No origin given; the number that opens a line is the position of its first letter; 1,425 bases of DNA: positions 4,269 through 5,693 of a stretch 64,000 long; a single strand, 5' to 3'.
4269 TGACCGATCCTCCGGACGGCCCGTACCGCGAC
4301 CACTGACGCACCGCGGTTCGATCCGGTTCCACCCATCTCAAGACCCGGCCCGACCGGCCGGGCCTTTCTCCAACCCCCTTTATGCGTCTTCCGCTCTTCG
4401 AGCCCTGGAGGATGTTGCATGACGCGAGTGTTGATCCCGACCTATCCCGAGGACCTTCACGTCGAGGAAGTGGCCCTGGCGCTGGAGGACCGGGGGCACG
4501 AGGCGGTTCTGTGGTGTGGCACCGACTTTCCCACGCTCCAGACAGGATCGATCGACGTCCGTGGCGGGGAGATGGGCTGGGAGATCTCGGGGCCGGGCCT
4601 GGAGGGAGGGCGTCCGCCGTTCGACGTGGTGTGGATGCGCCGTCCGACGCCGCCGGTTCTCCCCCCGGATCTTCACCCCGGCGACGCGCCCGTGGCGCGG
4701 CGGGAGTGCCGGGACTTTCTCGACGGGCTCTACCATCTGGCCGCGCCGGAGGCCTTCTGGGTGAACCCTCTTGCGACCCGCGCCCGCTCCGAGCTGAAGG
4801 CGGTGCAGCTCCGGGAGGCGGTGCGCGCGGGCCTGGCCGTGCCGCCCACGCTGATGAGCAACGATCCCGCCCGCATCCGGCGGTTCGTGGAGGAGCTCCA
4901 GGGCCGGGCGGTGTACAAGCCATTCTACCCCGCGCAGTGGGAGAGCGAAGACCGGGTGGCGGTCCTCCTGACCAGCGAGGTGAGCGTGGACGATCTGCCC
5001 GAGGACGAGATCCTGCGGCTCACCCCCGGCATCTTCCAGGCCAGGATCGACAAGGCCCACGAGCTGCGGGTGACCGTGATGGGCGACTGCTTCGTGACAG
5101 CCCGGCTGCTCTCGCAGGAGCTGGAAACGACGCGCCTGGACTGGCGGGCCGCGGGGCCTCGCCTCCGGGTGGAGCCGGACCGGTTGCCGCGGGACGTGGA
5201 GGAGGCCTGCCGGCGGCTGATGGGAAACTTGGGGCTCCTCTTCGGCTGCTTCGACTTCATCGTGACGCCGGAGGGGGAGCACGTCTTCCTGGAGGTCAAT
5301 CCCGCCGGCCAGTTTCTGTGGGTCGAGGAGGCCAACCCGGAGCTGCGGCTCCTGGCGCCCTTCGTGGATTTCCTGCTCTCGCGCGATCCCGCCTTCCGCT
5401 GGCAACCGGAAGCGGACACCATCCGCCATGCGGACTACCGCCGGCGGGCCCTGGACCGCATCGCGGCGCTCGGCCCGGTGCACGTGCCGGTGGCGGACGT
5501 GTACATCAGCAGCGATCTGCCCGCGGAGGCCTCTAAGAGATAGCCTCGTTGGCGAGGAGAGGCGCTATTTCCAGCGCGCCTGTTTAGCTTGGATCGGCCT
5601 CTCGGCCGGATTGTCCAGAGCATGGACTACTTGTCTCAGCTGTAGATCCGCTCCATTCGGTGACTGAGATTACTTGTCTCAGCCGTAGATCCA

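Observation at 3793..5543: Graspetide-like RiPP locus: two short precursor ORFs directly upstream of an MdnC/MvdD-like ATP-grasp gene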

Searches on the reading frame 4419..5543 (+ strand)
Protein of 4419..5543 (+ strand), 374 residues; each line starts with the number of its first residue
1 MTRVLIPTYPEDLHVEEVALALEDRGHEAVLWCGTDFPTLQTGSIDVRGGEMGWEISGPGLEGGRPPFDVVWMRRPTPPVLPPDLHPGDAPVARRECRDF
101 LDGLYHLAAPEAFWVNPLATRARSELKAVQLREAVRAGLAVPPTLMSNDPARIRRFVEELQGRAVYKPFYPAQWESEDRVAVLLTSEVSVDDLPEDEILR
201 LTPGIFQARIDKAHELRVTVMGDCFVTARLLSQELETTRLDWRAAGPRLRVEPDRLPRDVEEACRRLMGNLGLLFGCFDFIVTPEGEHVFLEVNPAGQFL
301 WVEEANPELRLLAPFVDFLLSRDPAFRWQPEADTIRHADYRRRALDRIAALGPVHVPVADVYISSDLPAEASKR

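Call 3: search_protein_families(library=ncbifam, proteins=[window:4419-5543:+], max_evalue=1)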
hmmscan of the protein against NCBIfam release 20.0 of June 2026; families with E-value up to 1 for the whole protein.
window:4419-5543:+ (374 aa): 8 families
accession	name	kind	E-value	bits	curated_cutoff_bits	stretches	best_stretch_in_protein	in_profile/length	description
TIGR04187.1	GRASP_SAV_5884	subfamily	9.5e-62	209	350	1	4-305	2-298/312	ATP-grasp ribosomal peptide maturase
TIGR04185.1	ATPgraspMvdC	equivalog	1.5e-51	175.4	425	1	13-299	11-297/318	MvdC family ATP-grasp ribosomal peptide maturase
TIGR04184.1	ATPgraspMvdD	equivalog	1.7e-49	168.7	475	1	4-315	1-315/321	MvdD family ATP-grasp ribosomal peptide maturase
TIGR04192.1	GRASP_w_spasm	equivalog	2.4e-21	76.4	230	1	129-303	129-303/318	grasp-with-spasm system ATP-grasp peptide maturase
TIGR00768.1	rimK_fam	subfamily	0.00043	19.7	143.4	1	113-300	74-258/276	RimK family alpha-L-glutamate ligase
TIGR04356.1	grasp_GAK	hypoth_equivalog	0.0013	17.9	300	1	136-320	109-284/287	GAK system ATP-grasp enzyme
NF005315.0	PRK06849.1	equivalog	0.043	12.8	406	0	135-210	125-194/389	hypothetical protein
TIGR01380.1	glut_syn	equivalog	0.25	10.3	299.05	1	141-170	134-162/312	glutathione synthase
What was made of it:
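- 4419..5543 (+): ATP-grasp peptide ligase (graspetide synthetase), 374 aa. It has the MvdD-type pre-ATP-grasp domain and a C-terminal extension of about 50 aa that is absent from MdnB/MdnC. NCBIfam: TIGR04187 at 9.5e-62, MvdC at 1.5e-51, MvdD at 1.7e-49, RimK at 4e-4 (call 3).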

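Call 4: search_protein_families(library=pfam, proteins=[window:4419-5543:+], max_evalue=1)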
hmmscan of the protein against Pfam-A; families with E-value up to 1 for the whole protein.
window:4419-5543:+ (374 aa): 1 family
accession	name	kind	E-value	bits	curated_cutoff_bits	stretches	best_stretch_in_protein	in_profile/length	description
PF21068.3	ATPgraspMvdD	-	0.002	18.7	27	1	4-119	2-118/121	MvdD pre-ATP grasp domain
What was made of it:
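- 4419..5543 (+): Pfam: PF21068 (call 4).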

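Call 7: find_homologous_proteins(query=window:4419-5543:+, max_evalue=1e-10)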
Query window:4419-5543:+ (374 aa): 857 proteins with E <= 1e-10 among 8000 candidates; the best 120 are listed.
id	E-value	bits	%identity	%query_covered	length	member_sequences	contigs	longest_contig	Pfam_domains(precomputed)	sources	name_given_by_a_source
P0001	1.0e-234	797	94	100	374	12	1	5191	-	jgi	jgi:glutathione synthase/RimK-type ligase-like ATP-grasp enzyme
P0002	3.3e-232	789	93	100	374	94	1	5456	-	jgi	jgi:glutathione synthase/RimK-type ligase-like ATP-grasp enzyme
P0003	1.4e-228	777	91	100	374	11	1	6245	-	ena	-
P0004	5.9e-191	653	76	100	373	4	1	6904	PF21068.4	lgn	-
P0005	3.6e-190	650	77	98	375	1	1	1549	-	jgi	jgi:glutathione synthase/RimK-type ligase-like ATP-grasp enzyme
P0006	4.9e-189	647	77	98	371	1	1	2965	-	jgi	-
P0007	1.3e-186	639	75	100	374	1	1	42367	-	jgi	jgi:glutathione synthase/RimK-type ligase-like ATP-grasp enzyme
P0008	2.2e-186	638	76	99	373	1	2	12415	-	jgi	jgi:glutathione synthase/RimK-type ligase-like ATP-grasp enzyme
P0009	5.6e-186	637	73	99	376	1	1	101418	-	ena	-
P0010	1.1e-184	632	75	100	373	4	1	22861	-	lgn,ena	-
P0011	2.3e-182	625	73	98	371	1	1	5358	-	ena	-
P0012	2.4e-181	621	76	98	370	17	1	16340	-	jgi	-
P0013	3.9e-181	621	74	98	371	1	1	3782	-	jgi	jgi:hypothetical protein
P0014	2.4e-180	618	72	98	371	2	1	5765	-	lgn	-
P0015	3.9e-180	617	74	99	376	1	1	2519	PF21068.4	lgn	-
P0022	6.8e-176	603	73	98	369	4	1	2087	PF21068.4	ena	-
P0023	3.6e-172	591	72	98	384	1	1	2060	PF21068.4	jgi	jgi:hypothetical protein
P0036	1.3e-166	573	69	97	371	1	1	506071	PF21068.4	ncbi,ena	-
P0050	1.6e-161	556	66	98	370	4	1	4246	PF21068.4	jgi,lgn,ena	-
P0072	3.9e-143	496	61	98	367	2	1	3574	PF21068.4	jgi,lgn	jgi:glutathione synthase/RimK-type ligase-like ATP-grasp enzyme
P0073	4.8e-143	495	62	98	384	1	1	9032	PF21068.4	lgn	-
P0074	2.8e-142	493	62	98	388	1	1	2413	PF21068.4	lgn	-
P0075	1.1e-141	491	61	100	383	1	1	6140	PF21068.4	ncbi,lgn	-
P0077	1.6e-139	484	61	98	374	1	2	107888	PF21068.4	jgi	jgi:hypothetical protein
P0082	8.7e-137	475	64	95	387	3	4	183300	PF21068.4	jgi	jgi:hypothetical protein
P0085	1.5e-135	471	60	100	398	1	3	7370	PF21068.4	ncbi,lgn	-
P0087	3.8e-135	469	57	98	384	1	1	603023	PF21068.4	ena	-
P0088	2.8e-134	466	71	76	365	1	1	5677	PF21068.4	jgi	jgi:hypothetical protein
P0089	4.1e-134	466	59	98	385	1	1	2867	PF21068.4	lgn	-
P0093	3.4e-132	459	59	99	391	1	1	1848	PF21068.4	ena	-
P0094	1.2e-131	458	60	95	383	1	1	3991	PF21068.4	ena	-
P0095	1.7e-131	457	58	98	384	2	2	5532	PF21068.4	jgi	jgi:glutathione synthase/RimK-type ligase-like ATP-grasp enzyme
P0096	3.4e-131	456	56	99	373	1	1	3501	PF21068.4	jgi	jgi:glutathione synthase/RimK-type ligase-like ATP-grasp enzyme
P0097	2.2e-130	454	58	99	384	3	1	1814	PF21068.4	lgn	-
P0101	9.1e-130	452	60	98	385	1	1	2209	PF21068.4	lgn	-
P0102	9.5e-130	451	58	98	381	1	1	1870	PF21068.4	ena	-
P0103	1.0e-129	451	59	97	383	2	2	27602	PF21068.4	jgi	-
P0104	2.5e-129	450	58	98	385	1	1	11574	PF21068.4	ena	-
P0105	6.9e-129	449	59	97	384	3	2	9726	PF21068.4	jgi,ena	-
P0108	3.3e-128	446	58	98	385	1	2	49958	PF21068.4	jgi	-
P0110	9.4e-128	445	60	95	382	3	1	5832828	PF21068.4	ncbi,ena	-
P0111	2.0e-127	444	57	98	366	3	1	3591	PF21068.4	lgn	-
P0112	6.8e-127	442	54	98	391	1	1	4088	PF21068.4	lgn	-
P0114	1.3e-126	441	59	97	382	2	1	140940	PF21068.4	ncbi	ncbi:MAG TPA: hypothetical protein VF530_15095 [Planctomycetota bacterium]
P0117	6.9e-126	439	56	97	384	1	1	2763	PF21068.4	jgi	jgi:hypothetical protein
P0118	9.9e-126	438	56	96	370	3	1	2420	PF21068.4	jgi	jgi:glutathione synthase/RimK-type ligase-like ATP-grasp enzyme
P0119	1.0e-125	438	58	91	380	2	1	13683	PF21068.4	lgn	-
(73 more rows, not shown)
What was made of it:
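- Public annotation calls it 'hypothetical' or 'RimK-type' (calls 3, 7). JGI annotates homologues as 'glutathione synthase/RimK-type ligase-like ATP-grasp enzyme' (call 7).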

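Call 8: find_related_loci(query=window:4419-5543:+, collection=genome_contigs, flank=4000)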
Query window:4419-5543:+ (374 aa) in genome_contigs; peptide patterns used: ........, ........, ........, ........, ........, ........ (x = any residue, [..] = any of these).
50 stretches matched a pattern; 21 encode a relative of the query (tblastn E <= 1e-3); 21 distinct loci.
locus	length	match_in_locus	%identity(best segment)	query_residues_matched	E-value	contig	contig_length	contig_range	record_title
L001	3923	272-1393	98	1-374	0e+0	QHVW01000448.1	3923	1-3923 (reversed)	MAG: Acidobacteria bacterium isolate gp7 AA5 14_0903_05_20cm_scaffold_10865_curated, whole genome shotgun sequence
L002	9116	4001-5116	98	3-374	0e+0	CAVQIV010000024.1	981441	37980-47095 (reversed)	MAG: Thermoanaerobaculaceae bacterium isolate MFD10043.bin.2.76 genome assembly, contig: contig_9211, whole genome shotg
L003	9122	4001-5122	97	1-374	0e+0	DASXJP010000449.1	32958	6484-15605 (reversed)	MAG TPA_asm: Thermoanaerobaculia bacterium isolate SMAG_U5251 k141_3223240, whole genome shotgun sequence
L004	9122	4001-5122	95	1-374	0e+0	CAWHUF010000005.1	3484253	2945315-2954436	MAG: uncultured Acidobacteriota bacterium isolate MFD03066.bin.1.255 genome assembly, contig: contig_19633, whole genome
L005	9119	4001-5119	93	1-373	0e+0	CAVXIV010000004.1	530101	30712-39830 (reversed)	MAG: uncultured Acidobacteriota bacterium isolate MFD03066.bin.2.238 genome assembly, contig: contig_15047, whole genome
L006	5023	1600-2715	93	3-374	0e+0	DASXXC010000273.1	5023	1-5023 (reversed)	MAG TPA_asm: Thermoanaerobaculia bacterium isolate SMAG_U4788 k141_337005, whole genome shotgun sequence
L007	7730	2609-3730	91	1-374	0e+0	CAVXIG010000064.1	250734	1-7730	MAG: uncultured Acidobacteriota bacterium isolate MFD02581.bin.2.147 genome assembly, contig: contig_78739, whole genome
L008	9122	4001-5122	94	1-374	0e+0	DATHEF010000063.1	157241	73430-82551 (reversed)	MAG TPA_asm: Thermoanaerobaculia bacterium isolate SMAG_U12414 k141_926378, whole genome shotgun sequence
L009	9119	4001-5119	89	1-373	0e+0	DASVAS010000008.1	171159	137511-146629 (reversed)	MAG TPA_asm: Thermoanaerobaculia bacterium isolate SMAG_U1959 k141_15187, whole genome shotgun sequence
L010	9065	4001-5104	70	1-368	1e-176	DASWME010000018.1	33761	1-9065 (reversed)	MAG TPA_asm: Thermoanaerobaculia bacterium isolate SMAG_U3379 k141_194537, whole genome shotgun sequence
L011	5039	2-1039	74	22-367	4e-171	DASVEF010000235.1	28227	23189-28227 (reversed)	MAG TPA_asm: Thermoanaerobaculia bacterium isolate SMAG_U2053 k141_894301, whole genome shotgun sequence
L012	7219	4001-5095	70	1-366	4e-167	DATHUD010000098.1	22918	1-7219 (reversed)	MAG TPA_asm: Thermoanaerobaculia bacterium isolate SMAG_U16097 k141_878671, whole genome shotgun sequence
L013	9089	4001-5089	69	1-363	6e-165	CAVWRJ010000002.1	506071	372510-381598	MAG: uncultured Acidobacteriota bacterium isolate MFD01213.bin.1.234 genome assembly, contig: contig_12439, whole genome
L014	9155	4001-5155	68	1-374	7e-161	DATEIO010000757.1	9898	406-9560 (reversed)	MAG TPA_asm: Thermoanaerobaculia bacterium isolate SMAG_U8840 k141_2237571, whole genome shotgun sequence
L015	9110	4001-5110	70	1-370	1e-158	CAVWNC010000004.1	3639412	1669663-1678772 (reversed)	MAG: uncultured Acidobacteriota bacterium isolate MFD09368.bin.2.205 genome assembly, contig: contig_6402, whole genome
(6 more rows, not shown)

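Call 31: search_solved_structures(query=window:4419-5543:+, max_evalue=0.001, show_alignments=2)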
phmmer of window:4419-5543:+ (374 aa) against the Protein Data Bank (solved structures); distinct sequences matched with E-value up to 0.001: 6.
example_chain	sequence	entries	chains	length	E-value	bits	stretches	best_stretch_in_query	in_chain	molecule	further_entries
5ig8_A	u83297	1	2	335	2.3e-42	148.9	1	5-320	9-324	ATP grasp ligase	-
7m4s_A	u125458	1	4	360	2.4e-42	148.8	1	68-303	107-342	AMdnB protein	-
5ig9_A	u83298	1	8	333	1.8e-39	139.3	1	4-320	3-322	ATP grasp ligase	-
7mgv_A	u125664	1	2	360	2.1e-29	106.2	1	1-324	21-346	CdnC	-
9bou_A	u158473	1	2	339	5.6e-17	65.3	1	4-315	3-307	MvdD-like pre-ATP grasp domain-containing protein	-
7drm_A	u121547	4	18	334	1.4e-14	57.4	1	3-321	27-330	ATP-grasp domain-containing protein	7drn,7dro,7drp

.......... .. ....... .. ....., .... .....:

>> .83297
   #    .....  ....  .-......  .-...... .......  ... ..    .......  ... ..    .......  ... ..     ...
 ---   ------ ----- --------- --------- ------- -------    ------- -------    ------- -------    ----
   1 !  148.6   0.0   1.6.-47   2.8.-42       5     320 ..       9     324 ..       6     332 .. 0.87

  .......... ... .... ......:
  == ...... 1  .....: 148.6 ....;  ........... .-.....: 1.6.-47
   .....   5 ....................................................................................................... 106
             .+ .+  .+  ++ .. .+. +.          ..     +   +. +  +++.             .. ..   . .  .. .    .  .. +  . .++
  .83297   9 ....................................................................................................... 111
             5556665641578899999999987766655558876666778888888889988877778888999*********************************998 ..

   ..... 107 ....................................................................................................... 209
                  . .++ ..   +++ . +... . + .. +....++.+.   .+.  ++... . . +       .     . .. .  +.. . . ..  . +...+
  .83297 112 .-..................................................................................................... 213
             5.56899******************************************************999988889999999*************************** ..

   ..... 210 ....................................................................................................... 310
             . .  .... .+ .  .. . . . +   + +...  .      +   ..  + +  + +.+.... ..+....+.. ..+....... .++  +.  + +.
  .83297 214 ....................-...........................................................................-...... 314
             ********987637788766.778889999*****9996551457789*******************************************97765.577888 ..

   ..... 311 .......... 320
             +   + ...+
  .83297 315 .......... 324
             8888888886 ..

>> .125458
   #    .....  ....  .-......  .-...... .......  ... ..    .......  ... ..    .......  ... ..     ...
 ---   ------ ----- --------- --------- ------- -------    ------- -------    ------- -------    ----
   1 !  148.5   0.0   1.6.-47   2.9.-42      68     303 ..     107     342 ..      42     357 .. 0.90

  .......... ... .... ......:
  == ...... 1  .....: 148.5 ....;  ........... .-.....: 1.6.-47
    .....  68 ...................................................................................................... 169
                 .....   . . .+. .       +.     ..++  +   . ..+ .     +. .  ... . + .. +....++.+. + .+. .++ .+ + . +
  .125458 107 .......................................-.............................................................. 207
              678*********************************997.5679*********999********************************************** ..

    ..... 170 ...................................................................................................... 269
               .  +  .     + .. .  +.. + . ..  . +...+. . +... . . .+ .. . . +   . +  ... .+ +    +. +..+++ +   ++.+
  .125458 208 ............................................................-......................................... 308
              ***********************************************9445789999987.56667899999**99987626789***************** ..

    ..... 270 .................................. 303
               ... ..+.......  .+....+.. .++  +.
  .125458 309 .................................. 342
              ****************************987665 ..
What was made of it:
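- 4419..5543 (+): PDB by sequence: MdnB, AMdnB, MdnC, CdnC, PruB, PsnB (call 31). The motifs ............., DWR, FGCFDFI and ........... align with those of MdnB (call 31).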

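Call 42: find_encoding_contigs(protein=P0110, flank=8000, max_places=2)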
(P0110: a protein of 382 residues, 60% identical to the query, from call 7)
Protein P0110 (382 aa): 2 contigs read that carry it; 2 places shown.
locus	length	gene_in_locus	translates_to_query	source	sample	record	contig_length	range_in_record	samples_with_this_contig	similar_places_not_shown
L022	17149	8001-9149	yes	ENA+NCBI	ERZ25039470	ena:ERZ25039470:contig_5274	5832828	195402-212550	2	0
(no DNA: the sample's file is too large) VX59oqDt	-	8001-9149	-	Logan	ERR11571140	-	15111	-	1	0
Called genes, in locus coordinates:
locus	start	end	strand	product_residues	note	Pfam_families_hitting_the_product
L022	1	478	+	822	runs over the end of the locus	PF12704:MacB_PCD, PF02687:FtsX, PF12704:MacB_PCD, PF02687:FtsX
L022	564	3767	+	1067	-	PF07719:TPR_2 (faint), PF13374:TPR_10 (faint), PF13428:TPR_14 (faint), PF14938:SNAP (faint), PF13424:TPR_12, PF17874:TPR_MalT (weak), PF13424:TPR_12 (weak), PF12770:CHAT, +4 more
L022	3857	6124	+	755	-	PF13424:TPR_12, PF12770:CHAT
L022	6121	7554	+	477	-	PF01364:Peptidase_C25 (weak)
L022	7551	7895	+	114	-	-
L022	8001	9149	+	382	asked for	PF21068:ATPgraspMvdD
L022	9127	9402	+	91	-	-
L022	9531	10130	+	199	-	-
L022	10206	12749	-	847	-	PF17678:Glyco_hydro_92N, PF07971:Glyco_hydro_92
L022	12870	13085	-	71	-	-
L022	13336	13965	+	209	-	-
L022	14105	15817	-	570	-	-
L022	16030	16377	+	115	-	PF03551:PadR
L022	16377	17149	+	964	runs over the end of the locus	PF12704:MacB_PCD, PF02687:FtsX, PF12704:MacB_PCD, PF02687:FtsX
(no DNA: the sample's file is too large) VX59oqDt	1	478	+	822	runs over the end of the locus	PF12704:MacB_PCD, PF02687:FtsX, PF12704:MacB_PCD, PF02687:FtsX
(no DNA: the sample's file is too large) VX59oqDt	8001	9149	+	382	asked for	PF21068:ATPgraspMvdD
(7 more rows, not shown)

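Call 43: find_encoding_contigs(protein=P0114, flank=8000, max_places=2)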
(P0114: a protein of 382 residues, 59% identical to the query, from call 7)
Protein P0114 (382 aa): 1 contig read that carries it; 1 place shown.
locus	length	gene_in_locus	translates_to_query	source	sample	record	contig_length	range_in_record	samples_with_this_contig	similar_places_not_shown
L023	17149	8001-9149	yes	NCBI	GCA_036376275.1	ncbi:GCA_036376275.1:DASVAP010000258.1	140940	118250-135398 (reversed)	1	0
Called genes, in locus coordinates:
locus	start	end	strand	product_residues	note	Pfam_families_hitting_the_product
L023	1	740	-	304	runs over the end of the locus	PF24684:Vgb_lyase (faint)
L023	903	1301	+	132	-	PF03965:Penicillinase_R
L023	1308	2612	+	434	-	PF05569:Peptidase_M56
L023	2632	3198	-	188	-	-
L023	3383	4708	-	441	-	PF01569:PAP2 (weak), PF22778:VCPO_2nd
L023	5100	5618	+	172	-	PF13620:CarboxypepD_reg (faint)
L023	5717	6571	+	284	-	PF13557:Phenol_MetA_deg (weak)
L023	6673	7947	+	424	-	PF07995:GSDH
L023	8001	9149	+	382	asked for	PF21068:ATPgraspMvdD (weak)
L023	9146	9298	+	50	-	-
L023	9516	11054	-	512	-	PF12797:Fer4_2 (faint), PF12837:Fer4_6 (faint), PF12838:Fer4_7 (weak), PF13247:Fer4_11, PF12838:Fer4_7 (weak), PF13187:Fer4_9 (weak), PF00037:Fer4 (weak), PF03916:NrfD, +2 more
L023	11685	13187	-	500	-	PF13646:HEAT_2 (weak)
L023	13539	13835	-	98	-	-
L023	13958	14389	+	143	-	PF01951:Archease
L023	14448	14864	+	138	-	-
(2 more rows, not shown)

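Call 44: find_encoding_contigs(protein=P0087, flank=8000, max_places=2)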
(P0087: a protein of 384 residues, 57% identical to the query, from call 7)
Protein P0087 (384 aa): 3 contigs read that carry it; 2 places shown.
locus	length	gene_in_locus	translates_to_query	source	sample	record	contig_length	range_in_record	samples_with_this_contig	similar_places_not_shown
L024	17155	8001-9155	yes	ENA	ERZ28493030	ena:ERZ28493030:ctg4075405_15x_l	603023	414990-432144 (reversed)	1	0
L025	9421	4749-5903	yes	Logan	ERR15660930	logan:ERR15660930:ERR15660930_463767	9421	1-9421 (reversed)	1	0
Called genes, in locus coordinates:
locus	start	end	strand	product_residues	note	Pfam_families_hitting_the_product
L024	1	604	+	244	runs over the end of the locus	PF13490:zf-HC2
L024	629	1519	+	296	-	PF13349:DUF4097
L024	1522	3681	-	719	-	PF00069:Pkinase, PF07714:PK_Tyr_Ser-Thr, PF17667:Pkinase_fungal (faint), PF07719:TPR_2 (faint), PF13428:TPR_14 (faint), PF13431:TPR_17 (faint), PF00515:TPR_1 (weak), PF13414:TPR_11 (weak), +9 more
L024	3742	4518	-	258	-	PF13490:zf-HC2 (weak)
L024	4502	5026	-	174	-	PF08281:Sigma70_r4_2 (weak), PF04545:Sigma70_r4 (weak)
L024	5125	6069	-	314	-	PF09864:MliC, PF03724:META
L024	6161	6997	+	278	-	-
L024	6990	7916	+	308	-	-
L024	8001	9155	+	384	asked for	PF21068:ATPgraspMvdD (weak)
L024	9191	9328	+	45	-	-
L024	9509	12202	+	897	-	PF13860:FlgD_ig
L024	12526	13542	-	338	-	PF13565:HTH_32, PF13276:HTH_21 (weak), PF13683:rve_3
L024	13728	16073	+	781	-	PF13860:FlgD_ig (weak)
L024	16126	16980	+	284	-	-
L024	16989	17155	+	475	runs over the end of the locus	PF01553:Acyltransferase, PF02223:Thymidylate_kin (faint)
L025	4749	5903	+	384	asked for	PF21068:ATPgraspMvdD (weak)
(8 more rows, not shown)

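Call 69: predict_structure(alignment_id=A6)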
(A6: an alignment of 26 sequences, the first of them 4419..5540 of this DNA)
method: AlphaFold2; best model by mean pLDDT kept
length: 374 residues; sequences in the alignment: 26
mean_pLDDT: 86.7   pTM: 0.85
mean pLDDT of the five models: 86.7, 85.9, 85.5, 82.6, 81.1
residues with pLDDT >= 90: 196; 70-90: 142; 50-70: 22; < 50: 14
segments of 3 or more residues with pLDDT < 50: 361-374
pLDDT, mean of each block of 10 residues (from residue 1): 91 93 94 88 89 83 80 82 85 89 84 90 89 97 94 95 87 61 81 82 86 95 95 88 83 96 97 95 96 87 91 95 92 85 93 76 42 38
secondary structure, 60 per line:
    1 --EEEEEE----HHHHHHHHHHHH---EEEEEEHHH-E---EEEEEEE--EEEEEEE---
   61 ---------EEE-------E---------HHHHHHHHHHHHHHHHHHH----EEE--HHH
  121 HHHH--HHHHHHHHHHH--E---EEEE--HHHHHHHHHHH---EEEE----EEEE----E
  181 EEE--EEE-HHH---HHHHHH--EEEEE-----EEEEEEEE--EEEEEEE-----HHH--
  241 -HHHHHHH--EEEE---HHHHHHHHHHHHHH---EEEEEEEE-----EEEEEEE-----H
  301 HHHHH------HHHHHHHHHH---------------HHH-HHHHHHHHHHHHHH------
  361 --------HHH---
elements in order: E3-8 H13-24 E28-33 E42-48 E51-57 E70-72 H90-108 E113-115 H118-124 H127-137 E144-147 H150-160 E164-167 E172-175 E180-183 E186-188 H196-201 E204-208 E214-221 E224-230 H242-248 E251-254 H258-271 E275-282 E288-294 H300-305 H312-321 H341-354
